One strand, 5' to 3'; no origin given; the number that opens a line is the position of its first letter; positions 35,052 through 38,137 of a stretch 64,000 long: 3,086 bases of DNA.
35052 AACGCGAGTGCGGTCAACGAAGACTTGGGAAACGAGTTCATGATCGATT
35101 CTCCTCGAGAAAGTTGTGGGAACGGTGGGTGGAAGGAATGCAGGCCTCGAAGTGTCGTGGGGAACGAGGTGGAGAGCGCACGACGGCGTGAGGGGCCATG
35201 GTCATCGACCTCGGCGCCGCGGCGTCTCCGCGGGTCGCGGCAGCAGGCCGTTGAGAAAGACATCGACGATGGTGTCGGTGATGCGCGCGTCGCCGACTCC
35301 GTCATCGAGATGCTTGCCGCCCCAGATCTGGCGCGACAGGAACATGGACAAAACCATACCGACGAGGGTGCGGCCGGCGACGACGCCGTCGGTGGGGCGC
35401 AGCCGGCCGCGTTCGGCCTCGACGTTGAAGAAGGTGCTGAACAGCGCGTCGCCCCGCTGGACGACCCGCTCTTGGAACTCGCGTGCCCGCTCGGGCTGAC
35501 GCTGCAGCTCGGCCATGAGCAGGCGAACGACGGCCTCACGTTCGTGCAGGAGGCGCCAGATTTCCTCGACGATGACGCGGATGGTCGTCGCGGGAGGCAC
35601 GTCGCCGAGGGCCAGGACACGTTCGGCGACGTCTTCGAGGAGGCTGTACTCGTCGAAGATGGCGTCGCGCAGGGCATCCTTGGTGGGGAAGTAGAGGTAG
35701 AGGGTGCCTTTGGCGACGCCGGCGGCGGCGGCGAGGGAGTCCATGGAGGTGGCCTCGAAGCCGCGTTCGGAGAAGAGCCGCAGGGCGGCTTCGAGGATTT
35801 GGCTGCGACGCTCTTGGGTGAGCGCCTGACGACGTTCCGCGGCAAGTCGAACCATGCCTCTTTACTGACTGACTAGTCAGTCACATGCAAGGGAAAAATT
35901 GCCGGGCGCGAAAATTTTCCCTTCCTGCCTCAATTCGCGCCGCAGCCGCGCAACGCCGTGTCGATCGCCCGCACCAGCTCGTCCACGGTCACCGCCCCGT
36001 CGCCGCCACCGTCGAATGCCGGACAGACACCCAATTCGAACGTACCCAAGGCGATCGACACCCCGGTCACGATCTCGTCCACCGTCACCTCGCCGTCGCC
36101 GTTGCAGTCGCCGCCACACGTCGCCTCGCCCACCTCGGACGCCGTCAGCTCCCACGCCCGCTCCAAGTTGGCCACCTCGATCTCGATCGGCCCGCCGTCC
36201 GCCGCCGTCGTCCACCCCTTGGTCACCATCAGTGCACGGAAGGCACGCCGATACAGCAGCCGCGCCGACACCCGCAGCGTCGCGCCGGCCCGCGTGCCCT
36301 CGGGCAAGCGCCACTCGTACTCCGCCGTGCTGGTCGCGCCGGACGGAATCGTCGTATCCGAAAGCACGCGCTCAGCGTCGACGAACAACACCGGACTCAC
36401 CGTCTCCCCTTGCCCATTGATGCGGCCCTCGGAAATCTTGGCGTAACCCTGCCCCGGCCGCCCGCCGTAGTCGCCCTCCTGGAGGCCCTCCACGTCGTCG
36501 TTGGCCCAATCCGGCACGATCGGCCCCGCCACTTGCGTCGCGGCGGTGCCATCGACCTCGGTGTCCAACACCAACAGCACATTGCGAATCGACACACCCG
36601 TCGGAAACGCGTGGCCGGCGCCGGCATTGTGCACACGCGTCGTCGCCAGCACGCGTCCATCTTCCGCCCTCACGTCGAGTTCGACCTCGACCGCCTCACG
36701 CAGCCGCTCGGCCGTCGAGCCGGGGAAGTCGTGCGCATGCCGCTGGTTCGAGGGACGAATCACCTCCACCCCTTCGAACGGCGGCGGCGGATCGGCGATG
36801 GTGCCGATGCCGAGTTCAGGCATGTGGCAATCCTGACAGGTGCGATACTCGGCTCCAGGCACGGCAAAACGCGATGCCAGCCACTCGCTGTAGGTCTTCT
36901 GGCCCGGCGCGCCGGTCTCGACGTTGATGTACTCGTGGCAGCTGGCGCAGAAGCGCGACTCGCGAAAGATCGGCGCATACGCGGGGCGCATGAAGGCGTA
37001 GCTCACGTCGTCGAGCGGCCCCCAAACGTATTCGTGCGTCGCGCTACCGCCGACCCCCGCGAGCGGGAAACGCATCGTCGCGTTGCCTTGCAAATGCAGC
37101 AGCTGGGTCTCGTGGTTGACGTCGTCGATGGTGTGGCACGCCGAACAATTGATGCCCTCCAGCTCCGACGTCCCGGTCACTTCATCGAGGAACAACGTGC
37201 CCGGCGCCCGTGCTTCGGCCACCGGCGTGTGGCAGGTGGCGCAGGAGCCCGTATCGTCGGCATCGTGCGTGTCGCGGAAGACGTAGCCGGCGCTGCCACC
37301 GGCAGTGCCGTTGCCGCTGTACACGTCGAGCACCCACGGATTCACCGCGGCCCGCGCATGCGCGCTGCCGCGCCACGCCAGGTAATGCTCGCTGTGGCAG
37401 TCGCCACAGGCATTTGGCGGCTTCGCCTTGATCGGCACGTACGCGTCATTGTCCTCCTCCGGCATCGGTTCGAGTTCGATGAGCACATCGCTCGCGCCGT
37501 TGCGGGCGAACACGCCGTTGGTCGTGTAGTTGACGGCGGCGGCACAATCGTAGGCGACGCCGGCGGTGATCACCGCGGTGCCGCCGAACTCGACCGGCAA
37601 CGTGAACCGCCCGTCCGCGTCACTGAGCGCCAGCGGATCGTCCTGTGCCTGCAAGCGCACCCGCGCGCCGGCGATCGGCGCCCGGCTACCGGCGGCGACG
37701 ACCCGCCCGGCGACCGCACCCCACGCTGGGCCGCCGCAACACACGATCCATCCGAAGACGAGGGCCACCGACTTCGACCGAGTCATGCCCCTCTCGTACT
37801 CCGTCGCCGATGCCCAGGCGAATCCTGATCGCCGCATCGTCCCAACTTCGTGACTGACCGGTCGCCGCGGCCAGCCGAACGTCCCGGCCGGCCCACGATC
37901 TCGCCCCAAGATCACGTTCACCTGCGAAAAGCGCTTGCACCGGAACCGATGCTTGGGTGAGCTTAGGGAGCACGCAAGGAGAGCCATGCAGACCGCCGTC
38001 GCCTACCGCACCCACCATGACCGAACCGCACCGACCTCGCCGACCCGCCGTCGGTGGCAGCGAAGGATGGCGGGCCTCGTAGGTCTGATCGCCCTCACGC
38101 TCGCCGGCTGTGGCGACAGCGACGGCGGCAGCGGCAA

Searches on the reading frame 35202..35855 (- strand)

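Call 68: search_protein_families(library=pfam, proteins=[window:35202-35855:-], max_evalue=0.0001)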
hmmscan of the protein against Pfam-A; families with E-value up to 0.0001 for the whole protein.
window:35202-35855:- (217 aa): 3 families
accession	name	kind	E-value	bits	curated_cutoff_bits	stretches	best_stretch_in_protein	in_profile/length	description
PF00440.29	TetR_N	-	4e-20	71.8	24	1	20-66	1-47/47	Bacterial regulatory proteins, tetR family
PF14246.11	TetR_C_7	-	6.6e-15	55.6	22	1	105-201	16-114/119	AefR-like transcriptional repressor, C-terminal domain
PF16859.10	TetR_C_11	-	6.3e-08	33.4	32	1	93-189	12-107/113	Tetracyclin repressor-like, C-terminal domain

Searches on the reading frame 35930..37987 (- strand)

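Call 68: search_protein_families(library=pfam, proteins=[window:35930-37987:-], max_evalue=0.0001)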
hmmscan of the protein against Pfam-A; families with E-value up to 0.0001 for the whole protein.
window:35930-37987:- (685 aa): 4 families
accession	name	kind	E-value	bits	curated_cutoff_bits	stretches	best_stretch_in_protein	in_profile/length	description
PF14522.11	Cytochrome_C7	-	8.1e-09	35.6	24.8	0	240-288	7-51/67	Cytochrome c7 and related cytochrome c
PF13435.11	Cytochrome_C554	-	1.2e-06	29.7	20.8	1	193-286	1-84/84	Cytochrome c554 and c-prime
PF22113.1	Mtrc-MtrF_II-IV_dom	-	8e-06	25.9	30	0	278-391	81-166/176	Outer membrane cytochrome MtrC/MtrF-like, domains II/IV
PF13620.12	CarboxypepD_reg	-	6.6e-05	23.6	32.3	1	92-142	2-54/82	Carboxypeptidase regulatory-like domain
